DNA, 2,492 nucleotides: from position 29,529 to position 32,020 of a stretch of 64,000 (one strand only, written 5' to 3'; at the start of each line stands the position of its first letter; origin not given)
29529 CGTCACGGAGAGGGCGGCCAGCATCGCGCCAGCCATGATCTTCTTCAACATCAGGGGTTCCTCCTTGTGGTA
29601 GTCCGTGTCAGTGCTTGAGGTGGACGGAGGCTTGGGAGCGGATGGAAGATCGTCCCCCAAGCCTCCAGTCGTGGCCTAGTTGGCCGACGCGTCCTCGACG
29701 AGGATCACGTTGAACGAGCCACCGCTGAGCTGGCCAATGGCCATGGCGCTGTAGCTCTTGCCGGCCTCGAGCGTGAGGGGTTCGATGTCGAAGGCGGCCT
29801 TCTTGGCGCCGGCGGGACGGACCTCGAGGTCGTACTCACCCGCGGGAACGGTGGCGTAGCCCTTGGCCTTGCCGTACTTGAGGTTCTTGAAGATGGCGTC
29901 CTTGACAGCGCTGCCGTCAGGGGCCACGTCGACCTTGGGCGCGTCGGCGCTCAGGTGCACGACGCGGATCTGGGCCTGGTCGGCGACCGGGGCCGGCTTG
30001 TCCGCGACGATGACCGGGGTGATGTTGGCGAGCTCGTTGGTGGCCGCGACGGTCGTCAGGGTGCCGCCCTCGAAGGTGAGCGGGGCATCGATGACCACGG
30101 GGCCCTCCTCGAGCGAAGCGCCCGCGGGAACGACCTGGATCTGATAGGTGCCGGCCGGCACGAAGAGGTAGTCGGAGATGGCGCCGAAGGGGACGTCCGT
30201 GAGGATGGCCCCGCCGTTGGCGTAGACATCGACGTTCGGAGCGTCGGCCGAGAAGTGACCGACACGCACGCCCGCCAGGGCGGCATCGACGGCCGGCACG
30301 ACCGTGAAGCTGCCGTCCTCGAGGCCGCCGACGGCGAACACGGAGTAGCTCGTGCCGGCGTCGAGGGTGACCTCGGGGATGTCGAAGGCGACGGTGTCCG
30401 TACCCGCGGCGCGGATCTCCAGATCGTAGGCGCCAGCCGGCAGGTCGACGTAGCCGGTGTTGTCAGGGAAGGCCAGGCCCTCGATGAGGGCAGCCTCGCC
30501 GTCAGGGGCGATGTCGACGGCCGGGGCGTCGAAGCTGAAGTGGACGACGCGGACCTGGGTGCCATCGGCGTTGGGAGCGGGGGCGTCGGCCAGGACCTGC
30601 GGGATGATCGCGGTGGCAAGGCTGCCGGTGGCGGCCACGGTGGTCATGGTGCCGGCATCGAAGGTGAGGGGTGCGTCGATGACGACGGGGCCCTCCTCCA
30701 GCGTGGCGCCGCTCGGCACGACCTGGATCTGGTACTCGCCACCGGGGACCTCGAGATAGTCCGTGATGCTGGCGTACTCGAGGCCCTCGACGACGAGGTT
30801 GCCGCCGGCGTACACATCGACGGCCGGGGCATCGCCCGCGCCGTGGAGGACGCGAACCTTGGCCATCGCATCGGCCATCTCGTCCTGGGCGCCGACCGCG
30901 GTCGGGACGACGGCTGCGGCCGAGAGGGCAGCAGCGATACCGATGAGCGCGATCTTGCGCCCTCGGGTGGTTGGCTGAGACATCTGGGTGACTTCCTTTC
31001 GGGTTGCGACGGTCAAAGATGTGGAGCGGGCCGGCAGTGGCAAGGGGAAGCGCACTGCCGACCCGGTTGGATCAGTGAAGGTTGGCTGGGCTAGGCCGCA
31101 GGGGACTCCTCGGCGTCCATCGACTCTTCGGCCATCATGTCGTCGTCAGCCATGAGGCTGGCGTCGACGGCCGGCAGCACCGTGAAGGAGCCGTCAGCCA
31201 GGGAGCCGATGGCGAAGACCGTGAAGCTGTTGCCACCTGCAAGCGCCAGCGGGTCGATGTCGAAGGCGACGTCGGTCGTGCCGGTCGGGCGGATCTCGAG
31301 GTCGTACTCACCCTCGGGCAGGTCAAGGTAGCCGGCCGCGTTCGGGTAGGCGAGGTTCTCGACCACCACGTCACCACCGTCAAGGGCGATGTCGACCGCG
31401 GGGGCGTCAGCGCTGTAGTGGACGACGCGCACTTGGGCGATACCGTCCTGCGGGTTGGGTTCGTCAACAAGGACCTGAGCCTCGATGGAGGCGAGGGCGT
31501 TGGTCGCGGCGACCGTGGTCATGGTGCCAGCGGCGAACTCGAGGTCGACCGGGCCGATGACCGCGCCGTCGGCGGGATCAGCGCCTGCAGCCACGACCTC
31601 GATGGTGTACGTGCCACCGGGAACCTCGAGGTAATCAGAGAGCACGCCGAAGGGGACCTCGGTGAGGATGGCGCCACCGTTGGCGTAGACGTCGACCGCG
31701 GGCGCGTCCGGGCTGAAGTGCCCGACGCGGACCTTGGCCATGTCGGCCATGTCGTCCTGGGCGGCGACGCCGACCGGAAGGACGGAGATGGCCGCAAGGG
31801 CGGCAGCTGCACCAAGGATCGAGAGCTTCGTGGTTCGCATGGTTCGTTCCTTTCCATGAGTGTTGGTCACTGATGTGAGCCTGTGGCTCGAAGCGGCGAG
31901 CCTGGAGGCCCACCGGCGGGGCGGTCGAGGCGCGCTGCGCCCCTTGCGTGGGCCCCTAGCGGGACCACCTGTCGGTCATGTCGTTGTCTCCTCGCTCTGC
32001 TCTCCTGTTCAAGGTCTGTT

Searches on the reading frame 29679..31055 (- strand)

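Call 32: search_protein_families(library=pfam, proteins=[window:29679-31055:-], max_evalue=0.001)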
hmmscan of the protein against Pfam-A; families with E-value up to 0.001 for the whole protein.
window:29679-31055:- (459 aa): 2 families
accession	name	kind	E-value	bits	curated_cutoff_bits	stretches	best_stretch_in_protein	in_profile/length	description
PF14344.12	DUF4397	-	4.4e-88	292.3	30.6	4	261-378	1-119/119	Domain of unknown function (DUF4397)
PF11182.14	AlgF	-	9.8e-05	22.3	34.4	0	279-308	43-72/179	Alginate O-acetyl transferase AlgF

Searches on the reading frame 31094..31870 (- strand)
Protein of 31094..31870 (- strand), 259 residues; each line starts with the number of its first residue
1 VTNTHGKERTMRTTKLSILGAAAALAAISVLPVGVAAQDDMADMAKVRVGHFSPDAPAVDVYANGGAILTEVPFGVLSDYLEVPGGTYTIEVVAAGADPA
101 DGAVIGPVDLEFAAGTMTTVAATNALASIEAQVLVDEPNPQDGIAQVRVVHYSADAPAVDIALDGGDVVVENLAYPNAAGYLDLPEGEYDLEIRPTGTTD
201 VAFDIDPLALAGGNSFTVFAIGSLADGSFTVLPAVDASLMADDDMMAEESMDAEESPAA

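Call 32: search_protein_families(library=pfam, proteins=[window:31094-31870:-], max_evalue=0.001)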
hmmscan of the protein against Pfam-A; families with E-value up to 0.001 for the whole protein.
window:31094-31870:- (259 aa): 1 family
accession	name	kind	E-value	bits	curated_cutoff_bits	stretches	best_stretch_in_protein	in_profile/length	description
PF14344.12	DUF4397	-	7.6e-52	175.3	30.6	2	45-162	1-119/119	Domain of unknown function (DUF4397)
